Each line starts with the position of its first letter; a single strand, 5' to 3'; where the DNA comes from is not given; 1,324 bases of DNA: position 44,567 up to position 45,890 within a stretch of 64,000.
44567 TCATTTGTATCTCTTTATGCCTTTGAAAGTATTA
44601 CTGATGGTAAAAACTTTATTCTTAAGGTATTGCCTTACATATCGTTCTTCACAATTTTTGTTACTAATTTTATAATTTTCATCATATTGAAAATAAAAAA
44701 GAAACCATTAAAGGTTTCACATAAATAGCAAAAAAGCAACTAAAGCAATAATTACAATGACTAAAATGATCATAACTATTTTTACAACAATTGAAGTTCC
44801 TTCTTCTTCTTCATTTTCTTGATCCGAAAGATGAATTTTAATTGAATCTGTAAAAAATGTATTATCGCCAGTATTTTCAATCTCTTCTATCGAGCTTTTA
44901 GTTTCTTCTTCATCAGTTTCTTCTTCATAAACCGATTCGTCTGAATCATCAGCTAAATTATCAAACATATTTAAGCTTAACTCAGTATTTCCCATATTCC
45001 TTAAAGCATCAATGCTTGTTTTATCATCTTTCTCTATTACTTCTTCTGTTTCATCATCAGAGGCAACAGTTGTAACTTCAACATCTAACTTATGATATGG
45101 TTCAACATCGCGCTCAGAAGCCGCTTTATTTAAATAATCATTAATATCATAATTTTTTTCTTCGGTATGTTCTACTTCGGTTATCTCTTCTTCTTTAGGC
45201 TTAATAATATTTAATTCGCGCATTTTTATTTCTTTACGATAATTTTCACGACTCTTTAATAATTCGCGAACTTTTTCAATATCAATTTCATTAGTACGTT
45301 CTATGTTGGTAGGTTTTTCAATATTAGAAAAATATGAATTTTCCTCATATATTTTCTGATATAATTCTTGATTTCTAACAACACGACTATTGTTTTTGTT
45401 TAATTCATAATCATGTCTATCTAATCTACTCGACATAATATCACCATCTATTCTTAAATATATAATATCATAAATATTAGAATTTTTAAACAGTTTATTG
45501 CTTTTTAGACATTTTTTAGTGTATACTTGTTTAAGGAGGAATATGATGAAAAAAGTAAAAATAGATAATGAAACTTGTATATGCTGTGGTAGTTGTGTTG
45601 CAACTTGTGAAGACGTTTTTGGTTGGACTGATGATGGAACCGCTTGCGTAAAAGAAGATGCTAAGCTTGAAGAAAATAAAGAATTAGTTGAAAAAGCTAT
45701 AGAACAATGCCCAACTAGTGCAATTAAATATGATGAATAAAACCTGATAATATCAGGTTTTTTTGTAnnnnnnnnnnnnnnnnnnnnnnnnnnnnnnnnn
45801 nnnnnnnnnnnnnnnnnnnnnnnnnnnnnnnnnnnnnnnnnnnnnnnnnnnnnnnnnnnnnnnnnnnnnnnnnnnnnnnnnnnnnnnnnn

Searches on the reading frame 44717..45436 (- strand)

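Call 3: search_protein_families(library=pfam, proteins=[window:44717-45436:-], max_evalue=1)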
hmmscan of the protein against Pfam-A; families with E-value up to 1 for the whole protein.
window:44717-45436:- (239 aa): 4 families
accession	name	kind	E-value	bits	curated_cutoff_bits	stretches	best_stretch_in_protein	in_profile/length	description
PF20185.3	DUF6548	-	0.0028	18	27.3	1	168-237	97-162/164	Family of unknown function (DUF6548)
PF15633.11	Tox-ART-HYD1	-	0.0076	17.3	25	1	16-90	15-88/97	HYD1 signature containing ADP-ribosyltransferase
PF25061.1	RRM_fung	-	0.024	15.3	27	1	121-160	10-48/85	Fungal RNA-binding domain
PF20990.2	DUF2207_C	-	0.5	10.5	33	1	100-237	58-160/247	Predicted membrane protein (DUF2207) C-terminal domain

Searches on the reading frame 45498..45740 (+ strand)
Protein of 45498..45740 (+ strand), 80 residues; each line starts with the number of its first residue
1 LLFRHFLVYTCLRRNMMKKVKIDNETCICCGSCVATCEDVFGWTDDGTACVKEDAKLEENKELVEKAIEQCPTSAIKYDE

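Call 3: search_protein_families(library=pfam, proteins=[window:45498-45740:+], max_evalue=1)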
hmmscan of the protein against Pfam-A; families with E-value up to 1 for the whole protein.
window:45498-45740:+ (80 aa): 10 families
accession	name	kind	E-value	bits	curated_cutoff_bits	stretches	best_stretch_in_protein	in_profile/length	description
PF13370.11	Fer4_13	-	8.5e-14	52.4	24.5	1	22-77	1-57/58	4Fe-4S single cluster domain of Ferredoxin I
PF13459.11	Fer4_15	-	1.5e-09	38.8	22.4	1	20-77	1-65/66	4Fe-4S single cluster domain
PF06902.16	Fer4_19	-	0.00034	21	24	1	19-78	7-61/64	Divergent 4Fe-4S mono-cluster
PF22117.2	Fer4_Nqo3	-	0.0031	18.1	27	1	20-63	4-53/67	NADH-quinone oxidoreductase subunit 3, ferredoxin-like domain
PF12838.12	Fer4_7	-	0.033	15.1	27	1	16-37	27-48/52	4Fe-4S dicluster domain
PF13475.11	DUF4116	-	0.04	13.9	24.9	1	57-78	23-43/49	Domain of unknown function (DUF4116)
PF14697.11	Fer4_21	-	0.056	14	35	1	21-39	2-20/59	4Fe-4S dicluster domain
PF13237.11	Fer4_10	-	0.09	13.2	25.5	2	18-37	33-52/53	4Fe-4S dicluster domain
PF23231.1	HAT_Syf1_CNRKL1_C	-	0.13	11.5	27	1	53-77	184-208/397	Pre-mRNA-splicing factor Syf1/CRNKL1 C-terminal HAT repeat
PF00037.32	Fer4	-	0.66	10.3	21.1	0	20-37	1-18/24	4Fe-4S binding domain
